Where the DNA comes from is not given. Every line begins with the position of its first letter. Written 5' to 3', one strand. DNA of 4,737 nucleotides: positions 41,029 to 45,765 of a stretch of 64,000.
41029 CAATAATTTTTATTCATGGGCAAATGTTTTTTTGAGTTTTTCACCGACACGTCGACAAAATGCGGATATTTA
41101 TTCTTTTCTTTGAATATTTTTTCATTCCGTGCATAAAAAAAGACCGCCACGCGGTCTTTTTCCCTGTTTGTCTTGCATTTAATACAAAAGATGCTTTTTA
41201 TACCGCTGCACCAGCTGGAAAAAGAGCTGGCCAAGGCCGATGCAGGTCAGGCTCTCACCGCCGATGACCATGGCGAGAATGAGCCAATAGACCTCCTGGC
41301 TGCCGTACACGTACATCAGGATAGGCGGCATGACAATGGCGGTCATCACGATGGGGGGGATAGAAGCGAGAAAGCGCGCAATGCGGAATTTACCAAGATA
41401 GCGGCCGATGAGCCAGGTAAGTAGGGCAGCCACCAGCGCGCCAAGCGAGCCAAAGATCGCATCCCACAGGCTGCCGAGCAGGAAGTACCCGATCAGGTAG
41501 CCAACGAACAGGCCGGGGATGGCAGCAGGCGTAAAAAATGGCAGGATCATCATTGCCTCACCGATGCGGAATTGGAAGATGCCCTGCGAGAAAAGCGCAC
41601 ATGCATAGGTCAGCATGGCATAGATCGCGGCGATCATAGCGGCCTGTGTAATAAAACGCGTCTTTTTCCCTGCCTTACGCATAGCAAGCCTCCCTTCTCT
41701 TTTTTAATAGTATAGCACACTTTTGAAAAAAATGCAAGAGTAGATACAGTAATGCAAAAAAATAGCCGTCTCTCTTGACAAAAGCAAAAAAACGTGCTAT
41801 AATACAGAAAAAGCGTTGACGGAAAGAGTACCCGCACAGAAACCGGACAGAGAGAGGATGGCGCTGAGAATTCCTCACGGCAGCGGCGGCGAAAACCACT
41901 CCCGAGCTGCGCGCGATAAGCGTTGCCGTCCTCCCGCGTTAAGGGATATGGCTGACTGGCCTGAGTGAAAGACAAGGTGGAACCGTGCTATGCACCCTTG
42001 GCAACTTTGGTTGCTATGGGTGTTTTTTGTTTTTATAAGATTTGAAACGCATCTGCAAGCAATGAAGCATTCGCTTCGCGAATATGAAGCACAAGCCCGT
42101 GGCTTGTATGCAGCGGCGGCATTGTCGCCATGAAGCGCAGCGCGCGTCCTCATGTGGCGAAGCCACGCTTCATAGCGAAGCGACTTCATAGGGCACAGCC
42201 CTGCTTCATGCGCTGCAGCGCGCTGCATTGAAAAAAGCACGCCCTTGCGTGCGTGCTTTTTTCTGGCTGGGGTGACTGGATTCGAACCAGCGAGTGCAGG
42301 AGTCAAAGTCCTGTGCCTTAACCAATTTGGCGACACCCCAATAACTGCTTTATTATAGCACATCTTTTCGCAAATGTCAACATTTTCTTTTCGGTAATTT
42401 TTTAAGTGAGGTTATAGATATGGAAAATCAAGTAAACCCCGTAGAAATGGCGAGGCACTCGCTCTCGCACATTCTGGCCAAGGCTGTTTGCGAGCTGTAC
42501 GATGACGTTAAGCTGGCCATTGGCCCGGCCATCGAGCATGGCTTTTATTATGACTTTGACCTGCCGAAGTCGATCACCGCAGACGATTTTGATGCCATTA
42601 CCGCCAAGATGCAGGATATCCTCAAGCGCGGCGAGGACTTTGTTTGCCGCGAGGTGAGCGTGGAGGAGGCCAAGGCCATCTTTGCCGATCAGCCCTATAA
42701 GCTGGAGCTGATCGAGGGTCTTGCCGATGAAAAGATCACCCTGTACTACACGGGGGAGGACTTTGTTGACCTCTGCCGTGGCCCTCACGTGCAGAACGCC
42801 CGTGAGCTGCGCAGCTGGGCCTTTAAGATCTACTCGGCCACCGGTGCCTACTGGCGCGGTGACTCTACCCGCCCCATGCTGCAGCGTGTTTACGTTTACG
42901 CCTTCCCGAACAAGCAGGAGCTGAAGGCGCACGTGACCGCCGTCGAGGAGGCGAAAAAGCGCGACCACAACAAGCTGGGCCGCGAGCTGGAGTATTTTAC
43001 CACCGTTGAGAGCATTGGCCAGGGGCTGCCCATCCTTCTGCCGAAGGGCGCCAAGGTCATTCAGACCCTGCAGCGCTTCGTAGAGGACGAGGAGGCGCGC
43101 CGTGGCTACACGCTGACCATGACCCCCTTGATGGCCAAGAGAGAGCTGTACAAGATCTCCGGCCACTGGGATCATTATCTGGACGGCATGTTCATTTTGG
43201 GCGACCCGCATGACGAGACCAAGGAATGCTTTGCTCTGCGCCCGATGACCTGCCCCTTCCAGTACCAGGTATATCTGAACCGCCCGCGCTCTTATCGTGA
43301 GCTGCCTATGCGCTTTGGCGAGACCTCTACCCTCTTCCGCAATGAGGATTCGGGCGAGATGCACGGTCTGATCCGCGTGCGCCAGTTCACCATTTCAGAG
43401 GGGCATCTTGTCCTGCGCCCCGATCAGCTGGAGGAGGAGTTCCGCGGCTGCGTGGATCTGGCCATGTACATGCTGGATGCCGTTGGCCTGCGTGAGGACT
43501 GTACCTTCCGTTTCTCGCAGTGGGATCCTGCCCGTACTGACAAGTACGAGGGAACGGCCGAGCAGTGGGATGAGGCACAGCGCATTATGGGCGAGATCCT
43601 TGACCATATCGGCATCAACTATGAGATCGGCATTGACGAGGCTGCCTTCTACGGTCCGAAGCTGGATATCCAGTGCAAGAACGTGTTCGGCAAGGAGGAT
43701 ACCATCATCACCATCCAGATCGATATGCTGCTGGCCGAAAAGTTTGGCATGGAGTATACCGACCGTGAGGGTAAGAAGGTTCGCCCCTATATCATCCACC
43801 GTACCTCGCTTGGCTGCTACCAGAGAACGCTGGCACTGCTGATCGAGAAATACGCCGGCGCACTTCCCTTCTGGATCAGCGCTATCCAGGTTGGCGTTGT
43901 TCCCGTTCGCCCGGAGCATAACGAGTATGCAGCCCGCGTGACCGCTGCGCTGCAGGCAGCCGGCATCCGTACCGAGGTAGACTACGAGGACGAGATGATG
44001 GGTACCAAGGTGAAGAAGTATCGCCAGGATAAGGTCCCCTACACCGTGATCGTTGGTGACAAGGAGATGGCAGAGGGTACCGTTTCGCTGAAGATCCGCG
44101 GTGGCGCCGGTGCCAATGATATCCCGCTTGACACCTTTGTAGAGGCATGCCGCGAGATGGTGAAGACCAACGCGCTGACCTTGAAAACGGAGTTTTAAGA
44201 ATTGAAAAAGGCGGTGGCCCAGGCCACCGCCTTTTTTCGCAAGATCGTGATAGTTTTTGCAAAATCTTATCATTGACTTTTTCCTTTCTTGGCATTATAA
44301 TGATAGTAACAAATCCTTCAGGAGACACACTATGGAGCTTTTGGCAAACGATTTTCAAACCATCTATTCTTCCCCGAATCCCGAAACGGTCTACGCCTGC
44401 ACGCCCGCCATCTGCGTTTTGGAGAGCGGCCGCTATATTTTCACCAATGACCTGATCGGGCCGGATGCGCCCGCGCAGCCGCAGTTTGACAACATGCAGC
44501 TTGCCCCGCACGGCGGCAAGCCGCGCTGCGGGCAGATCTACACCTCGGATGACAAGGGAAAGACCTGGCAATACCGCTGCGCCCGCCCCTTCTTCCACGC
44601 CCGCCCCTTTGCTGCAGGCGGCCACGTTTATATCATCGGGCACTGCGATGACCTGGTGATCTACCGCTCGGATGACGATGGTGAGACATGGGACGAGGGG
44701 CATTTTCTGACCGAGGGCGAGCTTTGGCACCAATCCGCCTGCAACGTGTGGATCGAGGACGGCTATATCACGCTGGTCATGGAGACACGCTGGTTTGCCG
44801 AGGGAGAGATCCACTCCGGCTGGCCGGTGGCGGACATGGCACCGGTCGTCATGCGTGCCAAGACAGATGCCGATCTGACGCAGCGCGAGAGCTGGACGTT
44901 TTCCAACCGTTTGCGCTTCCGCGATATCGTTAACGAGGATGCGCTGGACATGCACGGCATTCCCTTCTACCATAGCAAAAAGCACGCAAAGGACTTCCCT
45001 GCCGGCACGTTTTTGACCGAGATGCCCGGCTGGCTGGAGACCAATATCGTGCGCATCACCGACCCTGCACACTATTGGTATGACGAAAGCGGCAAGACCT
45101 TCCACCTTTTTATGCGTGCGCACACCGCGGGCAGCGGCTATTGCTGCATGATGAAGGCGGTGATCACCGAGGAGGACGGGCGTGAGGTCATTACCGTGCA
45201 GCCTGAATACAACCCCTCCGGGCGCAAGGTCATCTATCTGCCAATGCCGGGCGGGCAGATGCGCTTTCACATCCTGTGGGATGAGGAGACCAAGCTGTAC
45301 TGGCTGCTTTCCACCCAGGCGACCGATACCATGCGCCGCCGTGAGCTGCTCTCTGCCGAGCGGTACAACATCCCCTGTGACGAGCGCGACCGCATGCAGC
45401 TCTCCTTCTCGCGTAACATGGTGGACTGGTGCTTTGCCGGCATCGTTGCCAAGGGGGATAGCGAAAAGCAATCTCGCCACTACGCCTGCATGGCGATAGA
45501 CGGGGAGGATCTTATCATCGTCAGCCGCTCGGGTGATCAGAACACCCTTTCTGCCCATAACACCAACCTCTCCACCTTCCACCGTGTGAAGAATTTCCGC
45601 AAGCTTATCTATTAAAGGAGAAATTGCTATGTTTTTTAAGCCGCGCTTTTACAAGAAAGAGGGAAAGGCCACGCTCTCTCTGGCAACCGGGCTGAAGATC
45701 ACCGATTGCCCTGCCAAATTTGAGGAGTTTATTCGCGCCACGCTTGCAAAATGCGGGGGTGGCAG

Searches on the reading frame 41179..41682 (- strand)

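Call 39: search_protein_families(library=pfam, proteins=[window:41179-41682:-])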
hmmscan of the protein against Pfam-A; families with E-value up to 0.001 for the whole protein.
window:41179-41682:- (167 aa): 1 family
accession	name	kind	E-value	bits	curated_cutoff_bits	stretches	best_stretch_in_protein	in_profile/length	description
PF06177.16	QueT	-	1.3e-31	110.3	33.7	1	11-159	1-140/141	QueT transporter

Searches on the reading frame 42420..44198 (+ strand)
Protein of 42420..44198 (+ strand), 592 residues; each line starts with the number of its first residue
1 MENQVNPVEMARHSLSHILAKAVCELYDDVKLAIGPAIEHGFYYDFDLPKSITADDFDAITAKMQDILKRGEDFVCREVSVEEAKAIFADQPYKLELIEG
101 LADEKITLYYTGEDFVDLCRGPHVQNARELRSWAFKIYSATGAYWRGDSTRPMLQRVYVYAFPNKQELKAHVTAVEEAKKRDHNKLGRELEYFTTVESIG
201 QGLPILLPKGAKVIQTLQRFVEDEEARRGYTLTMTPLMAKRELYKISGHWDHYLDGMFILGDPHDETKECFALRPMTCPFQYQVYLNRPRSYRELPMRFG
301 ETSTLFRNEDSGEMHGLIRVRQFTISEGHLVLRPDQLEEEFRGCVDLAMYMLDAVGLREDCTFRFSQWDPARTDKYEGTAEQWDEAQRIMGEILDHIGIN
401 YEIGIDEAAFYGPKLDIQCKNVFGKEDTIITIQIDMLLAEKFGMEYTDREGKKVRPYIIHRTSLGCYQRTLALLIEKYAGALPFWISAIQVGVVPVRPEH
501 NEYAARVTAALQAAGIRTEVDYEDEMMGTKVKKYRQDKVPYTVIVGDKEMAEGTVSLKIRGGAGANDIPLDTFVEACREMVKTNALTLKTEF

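Call 77: search_protein_families(library=pfam, proteins=[window:42420-44198:+])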
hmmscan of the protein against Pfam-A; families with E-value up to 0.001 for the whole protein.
window:42420-44198:+ (592 aa): 3 families
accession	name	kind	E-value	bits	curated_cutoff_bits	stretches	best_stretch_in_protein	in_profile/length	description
PF00587.30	tRNA-synt_2b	-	4.9e-34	118.4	29.3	1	265-478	5-179/179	tRNA synthetase class II core domain (G, H, P, S and T)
PF03129.25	HGTP_anticodon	-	1.4e-20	73.6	21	1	490-579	1-93/94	Anticodon binding domain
PF07973.19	tRNA_SAD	-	1.3e-10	41.5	24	1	106-158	1-44/44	Threonyl and Alanyl tRNA synthetase second additional domain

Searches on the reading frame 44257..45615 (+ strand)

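Call 77: search_protein_families(library=pfam, proteins=[window:44257-45615:+])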
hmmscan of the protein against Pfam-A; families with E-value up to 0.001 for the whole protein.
window:44257-45615:+ (452 aa): 0 families

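Call 79: search_protein_families(library=ncbifam, proteins=[window:44257-45615:+], max_evalue=0.01)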
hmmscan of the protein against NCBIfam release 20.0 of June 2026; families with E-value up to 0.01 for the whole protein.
window:44257-45615:+ (452 aa): 1 family
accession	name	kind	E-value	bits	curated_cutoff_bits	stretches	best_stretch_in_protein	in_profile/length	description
NF045728.1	glycosyl_F510_1955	equivalog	0.0016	17.8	175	1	94-149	160-214/246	F510_1955 family glycosylhydrolase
